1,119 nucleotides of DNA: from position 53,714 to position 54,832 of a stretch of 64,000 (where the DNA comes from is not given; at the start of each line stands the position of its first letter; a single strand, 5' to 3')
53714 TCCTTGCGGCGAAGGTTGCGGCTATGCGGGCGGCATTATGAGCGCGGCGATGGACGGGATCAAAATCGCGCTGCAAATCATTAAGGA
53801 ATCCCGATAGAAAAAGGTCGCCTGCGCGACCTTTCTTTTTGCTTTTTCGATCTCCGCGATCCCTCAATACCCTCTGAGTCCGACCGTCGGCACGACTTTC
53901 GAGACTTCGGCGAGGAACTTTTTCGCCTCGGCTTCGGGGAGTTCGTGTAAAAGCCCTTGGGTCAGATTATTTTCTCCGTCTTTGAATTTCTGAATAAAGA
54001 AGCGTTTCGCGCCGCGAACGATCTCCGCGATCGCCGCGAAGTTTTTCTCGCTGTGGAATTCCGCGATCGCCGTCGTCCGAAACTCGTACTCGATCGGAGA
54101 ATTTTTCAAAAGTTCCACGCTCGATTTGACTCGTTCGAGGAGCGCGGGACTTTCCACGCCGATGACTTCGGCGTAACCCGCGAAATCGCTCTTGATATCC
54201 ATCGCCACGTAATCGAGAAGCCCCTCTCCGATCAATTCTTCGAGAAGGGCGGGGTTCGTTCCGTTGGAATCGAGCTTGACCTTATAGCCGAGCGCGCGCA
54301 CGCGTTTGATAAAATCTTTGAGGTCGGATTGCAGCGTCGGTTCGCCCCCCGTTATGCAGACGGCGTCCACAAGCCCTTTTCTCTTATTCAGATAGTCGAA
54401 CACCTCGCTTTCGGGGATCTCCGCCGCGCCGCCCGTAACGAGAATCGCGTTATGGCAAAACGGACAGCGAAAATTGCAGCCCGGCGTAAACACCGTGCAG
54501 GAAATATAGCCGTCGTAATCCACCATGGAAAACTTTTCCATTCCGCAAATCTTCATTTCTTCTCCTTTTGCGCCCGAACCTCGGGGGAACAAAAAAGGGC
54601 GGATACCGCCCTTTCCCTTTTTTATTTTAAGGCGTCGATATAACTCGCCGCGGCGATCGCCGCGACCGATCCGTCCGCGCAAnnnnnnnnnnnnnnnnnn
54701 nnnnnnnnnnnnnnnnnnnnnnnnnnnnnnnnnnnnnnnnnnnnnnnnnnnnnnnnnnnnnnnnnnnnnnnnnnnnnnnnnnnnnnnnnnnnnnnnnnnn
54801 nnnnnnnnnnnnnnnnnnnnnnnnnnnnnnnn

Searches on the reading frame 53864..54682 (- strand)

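Call 3: search_protein_families(library=pfam, proteins=[window:53864-54682:-], max_evalue=0.01)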
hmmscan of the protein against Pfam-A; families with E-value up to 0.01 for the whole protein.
window:53864-54682:- (272 aa): 2 families
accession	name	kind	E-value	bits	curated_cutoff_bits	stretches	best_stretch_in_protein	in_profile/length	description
PF04055.27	Radical_SAM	-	2.2e-19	70.7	29.5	1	64-198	2-142/166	Radical SAM superfamily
PF13353.11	Fer4_12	-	2.8e-07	31.4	22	1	61-159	7-109/137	4Fe-4S single cluster domain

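Call 4: search_protein_families(library=ncbifam, proteins=[window:53864-54682:-], max_evalue=0.01)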
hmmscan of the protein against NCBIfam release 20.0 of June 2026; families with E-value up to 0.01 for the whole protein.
window:53864-54682:- (272 aa): 48 families (the best 25 are shown)
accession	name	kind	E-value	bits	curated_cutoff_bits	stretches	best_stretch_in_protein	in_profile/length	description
TIGR02495.1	NrdG2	equivalog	4.3e-65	218.7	131.15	1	45-234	2-193/193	anaerobic ribonucleoside-triphosphate reductase activating protein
TIGR04041.1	activase_YjjW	hypoth_equivalog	2e-13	50.4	250.2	1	91-226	95-228/276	YjjW family glycine radical enzyme activase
TIGR02493.1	PFLA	equivalog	2.5e-13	50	231.75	1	47-191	4-155/235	pyruvate formate-lyase-activating protein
TIGR02668.1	moaA_archaeal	equivalog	8.8e-11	41.3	325.25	1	65-147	16-100/303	GTP 3',8-cyclase MoaA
TIGR03972.1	rSAM_TYW1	equivalog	1.9e-10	40.3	317.95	1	113-230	128-243/297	4-demethylwyosine synthase TYW1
TIGR02494.1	PFLE_PFLC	subfamily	2.8e-10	40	174.35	2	108-225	127-242/293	glycyl-radical enzyme activating protein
NF001199.0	PRK00164.2-1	equivalog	8.4e-10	38.3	231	1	66-187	19-140/308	GTP 3',8-cyclase MoaA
TIGR03963.1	rSAM_QueE_Clost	equivalog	8.8e-10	38.6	260.1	1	58-183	18-142/219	putative 7-carboxy-7-deazaguanine synthase QueE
TIGR02666.1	moaA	equivalog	2.4e-09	36.6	284.05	1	66-143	17-102/336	GTP 3',8-cyclase MoaA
TIGR04349.1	rSAM_QueE_gams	hypoth_equivalog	4.5e-09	36.3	300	1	63-142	23-99/210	7-carboxy-7-deazaguanine synthase QueE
TIGR02491.1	NrdG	equivalog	5.4e-09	36.2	126.1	1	45-130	2-89/154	anaerobic ribonucleoside-triphosphate reductase activating protein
NF038283.1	viperin_w_prok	equivalog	1.6e-08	34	180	1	66-167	9-118/281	viperin family antiviral radical SAM protein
NF045702.1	rSAM_GDGT_ether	equivalog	3.8e-08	32.4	450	1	63-146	90-178/486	tetraether lipid synthase Tes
NF045646.2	rSAM_Se_TrsS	equivalog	5.7e-08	31.7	490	1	65-144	92-173/441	radical SAM (seleno)protein TrsS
TIGR04317.1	W_rSAM_matur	equivalog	6.7e-08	32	380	1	66-195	11-143/349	tungsten cofactor oxidoreductase radical SAM maturase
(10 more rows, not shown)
